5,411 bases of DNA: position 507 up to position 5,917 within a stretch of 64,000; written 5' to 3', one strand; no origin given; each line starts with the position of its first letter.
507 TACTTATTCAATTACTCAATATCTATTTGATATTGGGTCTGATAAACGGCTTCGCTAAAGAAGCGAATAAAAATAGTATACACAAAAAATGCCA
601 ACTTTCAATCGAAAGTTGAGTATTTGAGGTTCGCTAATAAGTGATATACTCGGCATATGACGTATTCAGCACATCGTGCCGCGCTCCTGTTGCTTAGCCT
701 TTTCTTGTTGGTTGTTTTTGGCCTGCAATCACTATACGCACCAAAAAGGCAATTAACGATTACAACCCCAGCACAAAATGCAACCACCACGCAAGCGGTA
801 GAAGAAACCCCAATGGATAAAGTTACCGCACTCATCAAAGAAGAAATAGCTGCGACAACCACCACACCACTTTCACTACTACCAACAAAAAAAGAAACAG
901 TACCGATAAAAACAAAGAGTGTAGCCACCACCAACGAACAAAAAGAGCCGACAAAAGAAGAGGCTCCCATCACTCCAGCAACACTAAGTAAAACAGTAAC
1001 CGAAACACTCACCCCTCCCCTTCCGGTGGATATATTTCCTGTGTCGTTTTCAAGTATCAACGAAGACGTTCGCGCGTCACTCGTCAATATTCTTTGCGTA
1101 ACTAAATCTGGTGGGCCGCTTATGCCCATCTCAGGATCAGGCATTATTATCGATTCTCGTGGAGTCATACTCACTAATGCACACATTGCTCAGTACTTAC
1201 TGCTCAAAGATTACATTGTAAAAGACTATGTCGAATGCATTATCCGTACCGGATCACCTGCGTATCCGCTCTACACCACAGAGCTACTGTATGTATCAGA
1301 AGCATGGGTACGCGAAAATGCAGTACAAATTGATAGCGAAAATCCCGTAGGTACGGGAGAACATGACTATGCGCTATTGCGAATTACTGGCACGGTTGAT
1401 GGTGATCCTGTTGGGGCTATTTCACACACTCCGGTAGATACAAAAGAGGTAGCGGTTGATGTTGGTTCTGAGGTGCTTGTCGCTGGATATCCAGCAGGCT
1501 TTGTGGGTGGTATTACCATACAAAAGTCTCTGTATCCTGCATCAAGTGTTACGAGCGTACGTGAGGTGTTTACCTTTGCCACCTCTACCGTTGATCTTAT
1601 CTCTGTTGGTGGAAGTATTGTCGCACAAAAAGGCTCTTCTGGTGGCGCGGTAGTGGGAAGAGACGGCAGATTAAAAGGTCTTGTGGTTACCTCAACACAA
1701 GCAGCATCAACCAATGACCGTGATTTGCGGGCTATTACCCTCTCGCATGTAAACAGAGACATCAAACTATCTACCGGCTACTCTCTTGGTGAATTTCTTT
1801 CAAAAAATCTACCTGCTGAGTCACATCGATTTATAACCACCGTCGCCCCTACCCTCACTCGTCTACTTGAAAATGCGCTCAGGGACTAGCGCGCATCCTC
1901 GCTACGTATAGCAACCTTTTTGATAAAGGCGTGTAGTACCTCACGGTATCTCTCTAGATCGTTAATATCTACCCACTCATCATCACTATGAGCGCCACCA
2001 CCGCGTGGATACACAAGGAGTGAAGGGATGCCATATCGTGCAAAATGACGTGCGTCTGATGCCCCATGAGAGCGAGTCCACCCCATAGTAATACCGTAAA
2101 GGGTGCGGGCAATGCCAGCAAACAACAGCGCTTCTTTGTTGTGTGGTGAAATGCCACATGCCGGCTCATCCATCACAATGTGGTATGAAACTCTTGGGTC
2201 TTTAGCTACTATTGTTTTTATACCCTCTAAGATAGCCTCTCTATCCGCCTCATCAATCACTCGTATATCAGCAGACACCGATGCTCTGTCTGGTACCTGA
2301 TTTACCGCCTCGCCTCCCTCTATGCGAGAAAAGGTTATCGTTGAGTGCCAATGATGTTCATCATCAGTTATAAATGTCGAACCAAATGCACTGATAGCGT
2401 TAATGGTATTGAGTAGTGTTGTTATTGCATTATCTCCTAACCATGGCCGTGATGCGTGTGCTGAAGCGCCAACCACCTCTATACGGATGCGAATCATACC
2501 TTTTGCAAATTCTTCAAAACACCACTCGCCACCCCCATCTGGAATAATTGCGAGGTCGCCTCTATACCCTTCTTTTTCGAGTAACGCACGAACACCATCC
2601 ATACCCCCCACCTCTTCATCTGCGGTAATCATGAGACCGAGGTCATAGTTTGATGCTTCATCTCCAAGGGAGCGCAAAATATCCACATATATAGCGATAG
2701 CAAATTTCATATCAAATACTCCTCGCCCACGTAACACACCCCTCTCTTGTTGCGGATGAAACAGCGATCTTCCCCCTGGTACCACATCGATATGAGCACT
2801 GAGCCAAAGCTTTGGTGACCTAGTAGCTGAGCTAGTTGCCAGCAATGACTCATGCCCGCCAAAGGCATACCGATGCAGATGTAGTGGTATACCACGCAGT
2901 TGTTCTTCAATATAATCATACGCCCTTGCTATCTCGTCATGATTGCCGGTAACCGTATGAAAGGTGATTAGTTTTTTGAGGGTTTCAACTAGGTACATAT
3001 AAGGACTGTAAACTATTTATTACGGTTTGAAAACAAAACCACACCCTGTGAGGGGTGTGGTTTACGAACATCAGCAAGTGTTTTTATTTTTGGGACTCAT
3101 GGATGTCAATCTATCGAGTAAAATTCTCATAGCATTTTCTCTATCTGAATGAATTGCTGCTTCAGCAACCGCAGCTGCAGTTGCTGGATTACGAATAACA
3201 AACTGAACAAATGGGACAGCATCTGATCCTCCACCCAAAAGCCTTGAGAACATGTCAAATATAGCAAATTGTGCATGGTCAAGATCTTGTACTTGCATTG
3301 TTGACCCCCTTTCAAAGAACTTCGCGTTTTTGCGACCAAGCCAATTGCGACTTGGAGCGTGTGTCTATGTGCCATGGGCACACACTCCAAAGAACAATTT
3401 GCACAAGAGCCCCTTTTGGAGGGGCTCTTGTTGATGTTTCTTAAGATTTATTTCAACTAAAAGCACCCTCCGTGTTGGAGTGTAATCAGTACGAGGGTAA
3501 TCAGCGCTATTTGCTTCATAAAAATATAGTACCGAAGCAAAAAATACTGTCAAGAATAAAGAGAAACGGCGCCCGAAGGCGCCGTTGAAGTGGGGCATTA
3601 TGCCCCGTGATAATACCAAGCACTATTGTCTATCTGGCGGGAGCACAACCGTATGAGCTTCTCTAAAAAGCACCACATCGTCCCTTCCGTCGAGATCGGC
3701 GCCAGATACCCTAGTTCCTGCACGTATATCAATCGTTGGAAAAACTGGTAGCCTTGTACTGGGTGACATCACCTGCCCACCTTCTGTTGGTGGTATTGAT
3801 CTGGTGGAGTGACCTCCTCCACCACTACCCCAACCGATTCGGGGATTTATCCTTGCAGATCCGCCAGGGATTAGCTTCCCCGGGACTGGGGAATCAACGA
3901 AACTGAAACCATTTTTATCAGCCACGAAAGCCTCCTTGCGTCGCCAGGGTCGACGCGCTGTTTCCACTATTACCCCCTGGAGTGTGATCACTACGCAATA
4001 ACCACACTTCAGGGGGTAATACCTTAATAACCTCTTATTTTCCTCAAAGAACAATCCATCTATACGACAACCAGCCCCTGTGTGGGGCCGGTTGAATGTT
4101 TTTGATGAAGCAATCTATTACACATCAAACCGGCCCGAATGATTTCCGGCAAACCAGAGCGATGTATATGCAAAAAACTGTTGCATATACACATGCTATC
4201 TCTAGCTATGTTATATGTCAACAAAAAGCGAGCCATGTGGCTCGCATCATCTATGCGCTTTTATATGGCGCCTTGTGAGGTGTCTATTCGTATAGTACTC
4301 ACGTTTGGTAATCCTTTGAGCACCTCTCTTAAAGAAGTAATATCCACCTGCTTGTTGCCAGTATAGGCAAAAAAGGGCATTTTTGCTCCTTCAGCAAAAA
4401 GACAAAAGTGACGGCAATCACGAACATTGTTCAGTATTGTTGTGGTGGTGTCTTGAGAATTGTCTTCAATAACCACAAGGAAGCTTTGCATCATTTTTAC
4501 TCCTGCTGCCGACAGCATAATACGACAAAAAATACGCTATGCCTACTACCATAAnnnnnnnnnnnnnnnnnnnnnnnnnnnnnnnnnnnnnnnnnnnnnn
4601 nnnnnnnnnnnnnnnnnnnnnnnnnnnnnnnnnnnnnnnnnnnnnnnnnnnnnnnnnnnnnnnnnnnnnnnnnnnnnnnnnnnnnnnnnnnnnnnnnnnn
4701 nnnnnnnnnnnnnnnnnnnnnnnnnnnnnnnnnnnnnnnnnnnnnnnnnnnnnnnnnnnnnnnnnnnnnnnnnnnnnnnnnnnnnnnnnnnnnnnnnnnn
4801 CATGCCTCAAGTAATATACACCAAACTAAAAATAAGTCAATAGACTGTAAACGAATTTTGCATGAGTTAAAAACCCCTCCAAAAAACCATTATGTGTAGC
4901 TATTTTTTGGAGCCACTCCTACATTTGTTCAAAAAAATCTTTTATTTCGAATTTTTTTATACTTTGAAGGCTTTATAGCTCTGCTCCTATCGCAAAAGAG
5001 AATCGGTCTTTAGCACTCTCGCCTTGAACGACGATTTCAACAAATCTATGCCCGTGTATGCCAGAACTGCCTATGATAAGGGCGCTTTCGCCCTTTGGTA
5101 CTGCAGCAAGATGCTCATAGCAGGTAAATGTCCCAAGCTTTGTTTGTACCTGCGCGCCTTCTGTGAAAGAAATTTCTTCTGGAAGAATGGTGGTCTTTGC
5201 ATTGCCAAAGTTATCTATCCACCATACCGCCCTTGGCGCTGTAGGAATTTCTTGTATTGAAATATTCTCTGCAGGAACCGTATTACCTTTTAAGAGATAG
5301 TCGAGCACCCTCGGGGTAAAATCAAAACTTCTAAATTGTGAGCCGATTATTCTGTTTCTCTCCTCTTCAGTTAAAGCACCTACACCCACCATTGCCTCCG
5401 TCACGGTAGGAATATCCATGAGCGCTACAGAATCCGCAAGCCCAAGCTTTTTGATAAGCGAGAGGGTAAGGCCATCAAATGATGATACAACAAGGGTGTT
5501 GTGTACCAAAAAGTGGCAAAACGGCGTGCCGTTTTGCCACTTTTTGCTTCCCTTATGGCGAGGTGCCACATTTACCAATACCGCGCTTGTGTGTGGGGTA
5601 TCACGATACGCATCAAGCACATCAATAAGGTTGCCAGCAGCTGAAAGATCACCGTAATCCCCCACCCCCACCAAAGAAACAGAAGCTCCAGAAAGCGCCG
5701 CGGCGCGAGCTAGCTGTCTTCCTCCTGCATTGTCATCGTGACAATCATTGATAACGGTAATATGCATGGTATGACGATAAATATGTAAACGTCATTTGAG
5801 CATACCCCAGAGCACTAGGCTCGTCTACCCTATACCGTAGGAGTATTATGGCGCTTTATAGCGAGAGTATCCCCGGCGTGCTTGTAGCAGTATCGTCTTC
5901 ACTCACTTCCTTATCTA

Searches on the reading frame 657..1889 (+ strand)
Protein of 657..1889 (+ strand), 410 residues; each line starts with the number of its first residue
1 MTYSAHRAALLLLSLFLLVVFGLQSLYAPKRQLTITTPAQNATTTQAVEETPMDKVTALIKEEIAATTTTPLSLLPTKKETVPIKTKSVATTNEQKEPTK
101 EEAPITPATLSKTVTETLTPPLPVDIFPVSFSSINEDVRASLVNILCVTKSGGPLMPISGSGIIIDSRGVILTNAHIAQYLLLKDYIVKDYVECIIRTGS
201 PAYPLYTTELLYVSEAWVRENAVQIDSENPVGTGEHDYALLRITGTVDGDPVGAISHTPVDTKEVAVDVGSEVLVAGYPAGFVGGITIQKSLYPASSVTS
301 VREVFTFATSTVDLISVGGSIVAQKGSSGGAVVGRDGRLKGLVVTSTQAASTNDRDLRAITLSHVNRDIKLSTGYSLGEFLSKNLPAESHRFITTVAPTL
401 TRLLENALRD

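Call 63: search_protein_families(library=pfam, proteins=[window:657-1889:+], max_evalue=0.001)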
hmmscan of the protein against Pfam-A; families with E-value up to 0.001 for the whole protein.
window:657-1889:+ (410 aa): 2 families
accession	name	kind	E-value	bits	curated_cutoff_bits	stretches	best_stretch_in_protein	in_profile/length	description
PF13365.12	Trypsin_2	-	5.4e-11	43.9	27.6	1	160-342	1-144/144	Trypsin-like peptidase domain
PF00089.32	Trypsin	-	2.3e-08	34.6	20.6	1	161-353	28-205/220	Trypsin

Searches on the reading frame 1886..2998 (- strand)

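Call 63: search_protein_families(library=pfam, proteins=[window:1886-2998:-], max_evalue=0.001)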
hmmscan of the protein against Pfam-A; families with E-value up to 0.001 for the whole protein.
window:1886-2998:- (370 aa): 4 families
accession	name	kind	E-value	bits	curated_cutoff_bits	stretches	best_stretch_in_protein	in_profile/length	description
PF01546.33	Peptidase_M20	-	9.2e-26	91.5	24.6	1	66-360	2-205/206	Peptidase family M20/M25/M40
PF07687.19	M20_dimer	-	1.4e-18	67.3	21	1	166-267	4-102/107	Peptidase dimerisation domain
PF05343.19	Peptidase_M42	-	0.0002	20.9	23.2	0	95-131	133-169/292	M42 glutamyl aminopeptidase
PF04389.22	Peptidase_M28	-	0.0007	19.8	21.3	0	61-140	12-77/193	Peptidase family M28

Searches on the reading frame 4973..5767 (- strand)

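Call 63: search_protein_families(library=pfam, proteins=[window:4973-5767:-], max_evalue=0.001)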
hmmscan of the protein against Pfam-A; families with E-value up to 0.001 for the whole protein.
window:4973-5767:- (264 aa): 1 family
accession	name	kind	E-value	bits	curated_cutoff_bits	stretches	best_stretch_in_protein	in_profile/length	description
PF20257.3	SAM_HAT_C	-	2.1e-07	31.6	25.5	1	181-263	3-82/84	SAM hydroxide adenosyltransferase C-terminal domain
